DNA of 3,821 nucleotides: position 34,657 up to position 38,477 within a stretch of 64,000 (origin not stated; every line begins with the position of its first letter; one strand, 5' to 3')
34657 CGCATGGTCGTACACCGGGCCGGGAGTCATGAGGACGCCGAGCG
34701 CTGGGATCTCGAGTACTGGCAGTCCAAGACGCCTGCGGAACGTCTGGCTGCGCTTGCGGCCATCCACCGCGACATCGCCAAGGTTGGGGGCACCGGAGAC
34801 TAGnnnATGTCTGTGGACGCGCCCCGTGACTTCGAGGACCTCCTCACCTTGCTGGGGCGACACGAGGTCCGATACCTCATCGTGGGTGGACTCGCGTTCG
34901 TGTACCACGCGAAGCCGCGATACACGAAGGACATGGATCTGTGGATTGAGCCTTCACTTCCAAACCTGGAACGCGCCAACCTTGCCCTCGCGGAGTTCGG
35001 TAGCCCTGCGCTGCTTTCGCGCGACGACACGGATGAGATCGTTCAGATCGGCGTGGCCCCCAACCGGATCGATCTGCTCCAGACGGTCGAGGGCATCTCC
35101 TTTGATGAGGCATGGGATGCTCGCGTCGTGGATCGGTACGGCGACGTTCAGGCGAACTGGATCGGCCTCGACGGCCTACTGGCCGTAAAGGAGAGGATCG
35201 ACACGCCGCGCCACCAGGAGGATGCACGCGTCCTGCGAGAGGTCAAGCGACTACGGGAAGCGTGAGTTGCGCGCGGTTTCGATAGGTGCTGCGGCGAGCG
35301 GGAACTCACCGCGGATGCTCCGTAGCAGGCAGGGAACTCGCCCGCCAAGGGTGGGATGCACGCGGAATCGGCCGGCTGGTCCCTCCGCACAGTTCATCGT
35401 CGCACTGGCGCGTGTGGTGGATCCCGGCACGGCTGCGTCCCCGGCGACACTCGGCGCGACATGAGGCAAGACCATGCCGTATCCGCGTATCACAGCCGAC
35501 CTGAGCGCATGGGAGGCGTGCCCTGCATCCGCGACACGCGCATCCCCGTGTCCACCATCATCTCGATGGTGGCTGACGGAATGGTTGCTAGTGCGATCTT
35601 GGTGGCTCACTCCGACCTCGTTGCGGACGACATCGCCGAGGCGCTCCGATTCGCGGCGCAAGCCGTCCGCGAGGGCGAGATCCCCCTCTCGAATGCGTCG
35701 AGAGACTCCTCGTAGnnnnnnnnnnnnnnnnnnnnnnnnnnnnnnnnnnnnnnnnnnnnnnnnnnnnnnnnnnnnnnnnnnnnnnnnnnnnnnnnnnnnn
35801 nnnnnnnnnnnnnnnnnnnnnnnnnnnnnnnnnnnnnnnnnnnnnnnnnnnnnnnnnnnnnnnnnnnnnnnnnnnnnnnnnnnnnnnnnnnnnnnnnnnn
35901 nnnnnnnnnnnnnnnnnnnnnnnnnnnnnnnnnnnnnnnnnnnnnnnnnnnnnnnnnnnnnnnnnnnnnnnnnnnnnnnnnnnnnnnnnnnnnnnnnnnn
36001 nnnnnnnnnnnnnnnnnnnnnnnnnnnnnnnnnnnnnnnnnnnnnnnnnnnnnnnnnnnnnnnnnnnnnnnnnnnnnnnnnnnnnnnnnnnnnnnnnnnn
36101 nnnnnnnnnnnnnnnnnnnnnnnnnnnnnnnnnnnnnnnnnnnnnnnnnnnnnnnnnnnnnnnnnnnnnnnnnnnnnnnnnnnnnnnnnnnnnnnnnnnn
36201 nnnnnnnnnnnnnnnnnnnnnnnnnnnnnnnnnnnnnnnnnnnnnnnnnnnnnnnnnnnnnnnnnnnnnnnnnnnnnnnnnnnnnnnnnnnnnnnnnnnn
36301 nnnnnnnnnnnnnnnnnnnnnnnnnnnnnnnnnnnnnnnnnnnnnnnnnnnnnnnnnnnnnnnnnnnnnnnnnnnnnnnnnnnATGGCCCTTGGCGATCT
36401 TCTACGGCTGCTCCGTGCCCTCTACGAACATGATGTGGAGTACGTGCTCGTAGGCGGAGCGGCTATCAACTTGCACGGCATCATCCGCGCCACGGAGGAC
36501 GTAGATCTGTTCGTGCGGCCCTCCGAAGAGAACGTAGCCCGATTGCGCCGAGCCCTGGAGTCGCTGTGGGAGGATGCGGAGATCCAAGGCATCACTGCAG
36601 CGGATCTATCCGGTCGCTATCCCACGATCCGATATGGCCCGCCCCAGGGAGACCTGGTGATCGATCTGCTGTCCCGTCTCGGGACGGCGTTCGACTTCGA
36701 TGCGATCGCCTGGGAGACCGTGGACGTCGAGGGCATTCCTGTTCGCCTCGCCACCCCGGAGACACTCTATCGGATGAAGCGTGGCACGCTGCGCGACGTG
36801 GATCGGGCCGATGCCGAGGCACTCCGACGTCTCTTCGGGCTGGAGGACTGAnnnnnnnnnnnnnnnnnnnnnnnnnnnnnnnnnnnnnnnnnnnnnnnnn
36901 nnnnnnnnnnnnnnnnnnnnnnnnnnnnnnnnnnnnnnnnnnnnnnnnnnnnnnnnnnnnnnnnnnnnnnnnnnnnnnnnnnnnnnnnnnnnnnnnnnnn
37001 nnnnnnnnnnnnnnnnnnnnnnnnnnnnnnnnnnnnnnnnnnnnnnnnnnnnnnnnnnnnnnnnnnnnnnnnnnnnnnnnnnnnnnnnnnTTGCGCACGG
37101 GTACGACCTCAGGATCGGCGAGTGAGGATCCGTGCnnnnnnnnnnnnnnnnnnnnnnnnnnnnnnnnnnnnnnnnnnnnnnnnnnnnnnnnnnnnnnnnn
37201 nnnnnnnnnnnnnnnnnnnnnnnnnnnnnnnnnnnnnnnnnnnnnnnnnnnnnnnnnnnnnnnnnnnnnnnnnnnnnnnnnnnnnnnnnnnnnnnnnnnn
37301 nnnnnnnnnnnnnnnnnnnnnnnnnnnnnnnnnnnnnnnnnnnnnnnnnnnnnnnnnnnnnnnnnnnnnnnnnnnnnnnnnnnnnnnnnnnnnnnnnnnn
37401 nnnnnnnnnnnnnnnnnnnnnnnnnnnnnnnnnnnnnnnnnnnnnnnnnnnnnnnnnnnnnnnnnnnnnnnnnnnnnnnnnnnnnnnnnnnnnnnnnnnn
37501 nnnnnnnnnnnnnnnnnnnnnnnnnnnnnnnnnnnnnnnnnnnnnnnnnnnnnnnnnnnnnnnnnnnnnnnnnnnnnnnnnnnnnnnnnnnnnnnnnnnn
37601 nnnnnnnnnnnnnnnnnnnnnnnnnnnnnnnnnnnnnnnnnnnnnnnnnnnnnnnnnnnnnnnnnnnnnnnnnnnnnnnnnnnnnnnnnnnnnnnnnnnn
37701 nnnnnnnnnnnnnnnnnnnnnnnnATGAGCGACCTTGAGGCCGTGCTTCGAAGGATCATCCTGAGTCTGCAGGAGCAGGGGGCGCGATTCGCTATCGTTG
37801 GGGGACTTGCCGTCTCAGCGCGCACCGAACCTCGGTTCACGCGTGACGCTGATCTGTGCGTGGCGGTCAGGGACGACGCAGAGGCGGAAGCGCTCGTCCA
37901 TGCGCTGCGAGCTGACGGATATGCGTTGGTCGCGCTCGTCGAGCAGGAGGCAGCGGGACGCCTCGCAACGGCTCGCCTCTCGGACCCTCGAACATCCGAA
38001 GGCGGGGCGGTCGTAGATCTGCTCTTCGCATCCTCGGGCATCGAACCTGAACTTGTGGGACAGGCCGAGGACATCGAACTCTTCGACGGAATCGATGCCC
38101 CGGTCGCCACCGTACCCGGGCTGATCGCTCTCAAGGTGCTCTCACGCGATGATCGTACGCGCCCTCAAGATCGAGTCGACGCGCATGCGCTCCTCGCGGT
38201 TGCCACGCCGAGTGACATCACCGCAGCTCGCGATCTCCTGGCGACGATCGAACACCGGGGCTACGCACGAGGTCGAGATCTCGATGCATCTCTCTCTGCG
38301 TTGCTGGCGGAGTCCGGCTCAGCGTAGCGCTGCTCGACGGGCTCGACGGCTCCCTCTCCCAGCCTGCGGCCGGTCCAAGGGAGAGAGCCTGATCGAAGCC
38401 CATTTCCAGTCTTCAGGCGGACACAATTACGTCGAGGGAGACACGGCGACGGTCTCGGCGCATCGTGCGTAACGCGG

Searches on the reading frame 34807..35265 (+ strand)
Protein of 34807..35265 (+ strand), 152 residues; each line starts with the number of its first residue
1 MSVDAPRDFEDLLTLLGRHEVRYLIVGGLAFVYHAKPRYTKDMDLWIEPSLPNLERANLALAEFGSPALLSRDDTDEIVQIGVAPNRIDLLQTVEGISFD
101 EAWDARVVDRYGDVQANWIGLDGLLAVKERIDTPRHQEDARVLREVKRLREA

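Call 16: search_protein_families(library=pfam, proteins=[window:34807-35265:+], max_evalue=0.01)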
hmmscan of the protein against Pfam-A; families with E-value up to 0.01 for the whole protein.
window:34807-35265:+ (152 aa): 0 families

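Call 89: search_protein_families(library=pfam, proteins=[L031:17932-18507:-, L031:16784-17566:+, L031:8031-9131:-, L029:317-1165:+, L029:2822-3631:+, L029:14175-15194:+, L029:12523-13005:+, L028:501-1196:+, L031:12407-14041:+, L030:12676-13158:-], max_evalue=0.01)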
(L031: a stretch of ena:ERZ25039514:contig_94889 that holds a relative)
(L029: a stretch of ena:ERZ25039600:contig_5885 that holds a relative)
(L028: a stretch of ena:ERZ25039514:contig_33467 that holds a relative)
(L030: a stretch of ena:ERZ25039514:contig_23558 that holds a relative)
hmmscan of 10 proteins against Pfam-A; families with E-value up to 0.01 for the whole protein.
L031:17932-18507:- (191 aa): 0 families

L031:16784-17566:+ (260 aa): 0 families

L031:8031-9131:- (366 aa): 0 families

L029:317-1165:+ (282 aa): 3 families
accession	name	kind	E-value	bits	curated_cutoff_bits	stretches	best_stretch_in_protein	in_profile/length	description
PF00589.27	Phage_integrase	-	1.4e-42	145.9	27.1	1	102-264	2-171/172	Phage integrase family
PF13495.12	Phage_int_SAM_4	-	2e-21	76.6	27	1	4-86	1-84/85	Phage integrase, N-terminal SAM-like domain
PF02899.23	Phage_int_SAM_1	-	0.00065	20.4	22.3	1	15-77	12-76/83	Phage integrase, N-terminal SAM-like domain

L029:2822-3631:+ (269 aa): 2 families
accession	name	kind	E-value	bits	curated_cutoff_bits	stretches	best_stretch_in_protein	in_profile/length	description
PF02899.23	Phage_int_SAM_1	-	1.3e-08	35.4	22.3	1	115-195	2-81/83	Phage integrase, N-terminal SAM-like domain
PF13495.12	Phage_int_SAM_4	-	0.0087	16.9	27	0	119-169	7-52/85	Phage integrase, N-terminal SAM-like domain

L029:14175-15194:+ (339 aa): 0 families

L029:12523-13005:+ (160 aa): 0 families

L028:501-1196:+ (231 aa): 0 families

L031:12407-14041:+ (544 aa): 1 family
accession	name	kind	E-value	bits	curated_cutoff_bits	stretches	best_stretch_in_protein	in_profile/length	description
PF06782.17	UPF0236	-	6.2e-05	22.4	24.3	0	80-165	55-144/400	Uncharacterised protein family (UPF0236)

L030:12676-13158:- (160 aa): 0 families

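Call 105: search_protein_families(library=ncbifam, proteins=[window:34807-35265:+], max_evalue=0.001)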
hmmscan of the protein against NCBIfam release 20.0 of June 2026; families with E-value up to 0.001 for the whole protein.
window:34807-35265:+ (152 aa): 0 families

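Call 106: search_protein_families(library=padloc, proteins=[window:34807-35265:+], max_evalue=0.001)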
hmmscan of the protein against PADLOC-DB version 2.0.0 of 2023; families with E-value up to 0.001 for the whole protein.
window:34807-35265:+ (152 aa): 0 families

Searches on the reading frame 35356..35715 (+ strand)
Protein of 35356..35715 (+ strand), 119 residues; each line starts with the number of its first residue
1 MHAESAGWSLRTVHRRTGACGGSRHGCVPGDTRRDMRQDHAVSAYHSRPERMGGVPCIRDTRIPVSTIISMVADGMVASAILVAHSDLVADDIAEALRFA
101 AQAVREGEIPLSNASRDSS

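Call 16: search_protein_families(library=pfam, proteins=[window:35356-35715:+], max_evalue=0.01)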
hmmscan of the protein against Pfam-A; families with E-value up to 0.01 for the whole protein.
window:35356-35715:+ (119 aa): 1 family
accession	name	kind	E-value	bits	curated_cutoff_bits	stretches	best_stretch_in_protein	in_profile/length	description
PF04255.20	DUF433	-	3.3e-16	59.3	23.6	1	48-100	4-56/56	Protein of unknown function (DUF433)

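Call 106: search_protein_families(library=padloc, proteins=[window:35356-35715:+], max_evalue=0.001)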
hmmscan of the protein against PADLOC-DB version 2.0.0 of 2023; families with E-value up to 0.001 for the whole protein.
window:35356-35715:+ (119 aa): 0 families

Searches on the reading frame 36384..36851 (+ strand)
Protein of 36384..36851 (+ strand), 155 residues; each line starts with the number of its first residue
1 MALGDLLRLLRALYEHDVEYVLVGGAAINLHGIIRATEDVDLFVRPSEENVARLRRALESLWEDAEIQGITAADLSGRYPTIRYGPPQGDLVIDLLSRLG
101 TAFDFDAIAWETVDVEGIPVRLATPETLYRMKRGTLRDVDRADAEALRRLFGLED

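Call 16: search_protein_families(library=pfam, proteins=[window:36384-36851:+], max_evalue=0.01)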
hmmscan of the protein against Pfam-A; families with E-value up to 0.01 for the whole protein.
window:36384-36851:+ (155 aa): 5 families
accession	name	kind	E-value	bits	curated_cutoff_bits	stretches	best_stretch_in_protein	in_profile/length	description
PF08843.17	AbiEii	-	4e-08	33.9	22.5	1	8-129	1-142/238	Nucleotidyl transferase AbiEii toxin, Type IV TA system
PF19502.5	DUF6036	-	3.3e-05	24.2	23.6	1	14-61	14-59/164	Nucleotidyltransferase of unknown function (DUF6036)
PF09970.15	DUF2204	-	0.0002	21.5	20.3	1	5-51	4-51/181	Nucleotidyl transferase of unknown function (DUF2204)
PF10706.15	Aminoglyc_resit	-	0.0016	19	21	1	6-146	2-148/149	Aminoglycoside-2''-adenylyltransferase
PF14907.12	NTP_transf_5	-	0.0039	17.2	31.2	1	3-129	57-184/249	Uncharacterised nucleotidyltransferase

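Call 61: find_encoding_contigs(protein=window:36384-36851:+, flank=1000, max_places=3)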
Protein window:36384-36851:+ (155 aa): no gene with exactly this product is on record in the collection.

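Call 89: search_protein_families(library=pfam, proteins=[L031:17932-18507:-, L031:16784-17566:+, L031:8031-9131:-, L029:317-1165:+, L029:2822-3631:+, L029:14175-15194:+, L029:12523-13005:+, L028:501-1196:+, L031:12407-14041:+, L030:12676-13158:-], max_evalue=0.01)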
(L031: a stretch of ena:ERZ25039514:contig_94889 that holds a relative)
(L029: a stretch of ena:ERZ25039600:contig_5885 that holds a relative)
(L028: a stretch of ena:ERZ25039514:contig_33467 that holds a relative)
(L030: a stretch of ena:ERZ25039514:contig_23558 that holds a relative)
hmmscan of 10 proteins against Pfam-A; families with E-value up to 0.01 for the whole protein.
L031:17932-18507:- (191 aa): 0 families

L031:16784-17566:+ (260 aa): 0 families

L031:8031-9131:- (366 aa): 0 families

L029:317-1165:+ (282 aa): 3 families
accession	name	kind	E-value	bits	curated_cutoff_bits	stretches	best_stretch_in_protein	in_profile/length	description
PF00589.27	Phage_integrase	-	1.4e-42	145.9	27.1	1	102-264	2-171/172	Phage integrase family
PF13495.12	Phage_int_SAM_4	-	2e-21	76.6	27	1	4-86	1-84/85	Phage integrase, N-terminal SAM-like domain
PF02899.23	Phage_int_SAM_1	-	0.00065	20.4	22.3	1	15-77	12-76/83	Phage integrase, N-terminal SAM-like domain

L029:2822-3631:+ (269 aa): 2 families
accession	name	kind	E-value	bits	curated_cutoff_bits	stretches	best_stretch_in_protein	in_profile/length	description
PF02899.23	Phage_int_SAM_1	-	1.3e-08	35.4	22.3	1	115-195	2-81/83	Phage integrase, N-terminal SAM-like domain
PF13495.12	Phage_int_SAM_4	-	0.0087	16.9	27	0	119-169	7-52/85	Phage integrase, N-terminal SAM-like domain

L029:14175-15194:+ (339 aa): 0 families

L029:12523-13005:+ (160 aa): 0 families

L028:501-1196:+ (231 aa): 0 families

L031:12407-14041:+ (544 aa): 1 family
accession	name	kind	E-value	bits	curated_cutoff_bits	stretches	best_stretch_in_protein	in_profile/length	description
PF06782.17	UPF0236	-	6.2e-05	22.4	24.3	0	80-165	55-144/400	Uncharacterised protein family (UPF0236)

L030:12676-13158:- (160 aa): 0 families

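Call 105: search_protein_families(library=ncbifam, proteins=[window:36384-36851:+], max_evalue=0.001)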
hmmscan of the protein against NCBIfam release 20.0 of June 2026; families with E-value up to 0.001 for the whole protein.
window:36384-36851:+ (155 aa): 0 families

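Call 106: search_protein_families(library=padloc, proteins=[window:36384-36851:+], max_evalue=0.001)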
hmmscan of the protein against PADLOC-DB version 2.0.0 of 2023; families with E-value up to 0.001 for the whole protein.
window:36384-36851:+ (155 aa): 2 families
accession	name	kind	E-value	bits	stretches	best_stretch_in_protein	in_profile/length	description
PDLC02322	AbiEii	-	0.00018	19.1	1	10-67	40-99/324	AbiEii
PDLC02291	AbiEii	-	0.00031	18.2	1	8-60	45-97/310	AbiEii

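Call 118: find_related_loci(query=window:36384-36851:+, collection=viral_contigs, flank=10000)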
Query window:36384-36851:+ (155 aa) in viral_contigs; peptide patterns used: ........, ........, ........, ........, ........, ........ (x = any residue, [..] = any of these).
20 stretches matched a pattern, but none encodes a relative of the query by tblastn (E <= 1e-3).

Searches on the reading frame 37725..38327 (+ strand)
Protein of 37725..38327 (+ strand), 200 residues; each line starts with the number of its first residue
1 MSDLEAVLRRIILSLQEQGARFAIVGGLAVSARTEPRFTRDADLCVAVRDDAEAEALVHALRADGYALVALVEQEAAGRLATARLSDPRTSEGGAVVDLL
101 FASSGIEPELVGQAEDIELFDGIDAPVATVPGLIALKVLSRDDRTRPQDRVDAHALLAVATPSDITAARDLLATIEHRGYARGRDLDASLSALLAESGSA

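Call 48: find_encoding_contigs(protein=window:37725-38327:+, flank=10000, max_places=10)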
Protein window:37725-38327:+ (200 aa): no gene with exactly this product is on record in the collection.

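Call 76: list_cluster_members(proteins=[window:49071-49412:+, window:48782-49078:+, window:48821-49078:+, window:49589-50008:-, window:51209-52066:-, window:39475-39867:+, window:39493-39867:+, window:37725-38327:+, window:49589-50014:-, L028:2938-3420:+])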
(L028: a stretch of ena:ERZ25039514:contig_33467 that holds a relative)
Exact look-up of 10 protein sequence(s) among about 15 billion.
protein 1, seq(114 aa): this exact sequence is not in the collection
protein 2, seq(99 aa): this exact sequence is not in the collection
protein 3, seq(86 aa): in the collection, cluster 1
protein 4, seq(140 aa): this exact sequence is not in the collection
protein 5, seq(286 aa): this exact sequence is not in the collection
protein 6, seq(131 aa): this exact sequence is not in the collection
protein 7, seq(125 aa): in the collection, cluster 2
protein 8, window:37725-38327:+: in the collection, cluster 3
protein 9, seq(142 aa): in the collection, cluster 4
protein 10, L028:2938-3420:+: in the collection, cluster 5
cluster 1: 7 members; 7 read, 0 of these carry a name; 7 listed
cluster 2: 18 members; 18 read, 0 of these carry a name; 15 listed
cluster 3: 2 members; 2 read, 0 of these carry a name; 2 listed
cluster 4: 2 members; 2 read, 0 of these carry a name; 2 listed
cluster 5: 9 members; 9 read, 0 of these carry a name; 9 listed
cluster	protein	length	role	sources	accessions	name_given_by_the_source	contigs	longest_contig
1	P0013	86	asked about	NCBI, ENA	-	-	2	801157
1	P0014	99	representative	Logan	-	-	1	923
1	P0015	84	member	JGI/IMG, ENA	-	-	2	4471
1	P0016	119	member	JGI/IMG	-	-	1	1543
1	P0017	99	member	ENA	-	-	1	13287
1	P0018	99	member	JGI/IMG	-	-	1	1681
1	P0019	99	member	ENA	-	-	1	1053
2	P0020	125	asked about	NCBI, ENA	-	-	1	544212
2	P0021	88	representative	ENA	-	-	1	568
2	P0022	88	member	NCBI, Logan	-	-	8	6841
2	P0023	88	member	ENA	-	-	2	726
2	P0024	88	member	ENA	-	-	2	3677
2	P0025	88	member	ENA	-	-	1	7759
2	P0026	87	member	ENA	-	-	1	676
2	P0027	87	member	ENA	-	-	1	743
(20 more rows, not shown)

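Call 89: search_protein_families(library=pfam, proteins=[L031:17932-18507:-, L031:16784-17566:+, L031:8031-9131:-, L029:317-1165:+, L029:2822-3631:+, L029:14175-15194:+, L029:12523-13005:+, L031:12407-14041:+, L030:12676-13158:-], max_evalue=0.01)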
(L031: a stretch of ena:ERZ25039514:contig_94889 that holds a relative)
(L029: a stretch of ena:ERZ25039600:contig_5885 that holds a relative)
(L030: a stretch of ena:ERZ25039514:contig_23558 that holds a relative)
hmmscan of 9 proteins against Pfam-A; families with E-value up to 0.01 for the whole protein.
L031:17932-18507:- (191 aa): 0 families

L031:16784-17566:+ (260 aa): 0 families

L031:8031-9131:- (366 aa): 0 families

L029:317-1165:+ (282 aa): 3 families
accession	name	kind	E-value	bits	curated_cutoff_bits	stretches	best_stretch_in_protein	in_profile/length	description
PF00589.27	Phage_integrase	-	1.4e-42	145.9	27.1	1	102-264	2-171/172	Phage integrase family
PF13495.12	Phage_int_SAM_4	-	2e-21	76.6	27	1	4-86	1-84/85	Phage integrase, N-terminal SAM-like domain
PF02899.23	Phage_int_SAM_1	-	0.00065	20.4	22.3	1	15-77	12-76/83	Phage integrase, N-terminal SAM-like domain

L029:2822-3631:+ (269 aa): 2 families
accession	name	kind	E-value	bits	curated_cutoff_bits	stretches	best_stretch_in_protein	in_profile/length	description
PF02899.23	Phage_int_SAM_1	-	1.3e-08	35.4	22.3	1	115-195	2-81/83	Phage integrase, N-terminal SAM-like domain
PF13495.12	Phage_int_SAM_4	-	0.0087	16.9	27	0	119-169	7-52/85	Phage integrase, N-terminal SAM-like domain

L029:14175-15194:+ (339 aa): 0 families

L029:12523-13005:+ (160 aa): 0 families

L031:12407-14041:+ (544 aa): 1 family
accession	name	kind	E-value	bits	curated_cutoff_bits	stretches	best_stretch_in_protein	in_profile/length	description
PF06782.17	UPF0236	-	6.2e-05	22.4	24.3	0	80-165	55-144/400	Uncharacterised protein family (UPF0236)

L030:12676-13158:- (160 aa): 0 families

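Call 105: search_protein_families(library=ncbifam, proteins=[window:37725-38327:+], max_evalue=0.001)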
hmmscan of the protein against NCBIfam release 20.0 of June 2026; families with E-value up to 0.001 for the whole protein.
window:37725-38327:+ (200 aa): 0 families

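Call 106: search_protein_families(library=padloc, proteins=[window:37725-38327:+], max_evalue=0.001)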
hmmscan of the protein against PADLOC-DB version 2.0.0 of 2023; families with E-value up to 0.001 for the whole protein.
window:37725-38327:+ (200 aa): 1 family
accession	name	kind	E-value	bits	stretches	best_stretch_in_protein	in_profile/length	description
PDLC02291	AbiEii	-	0.00045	17.6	1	8-63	43-93/310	AbiEii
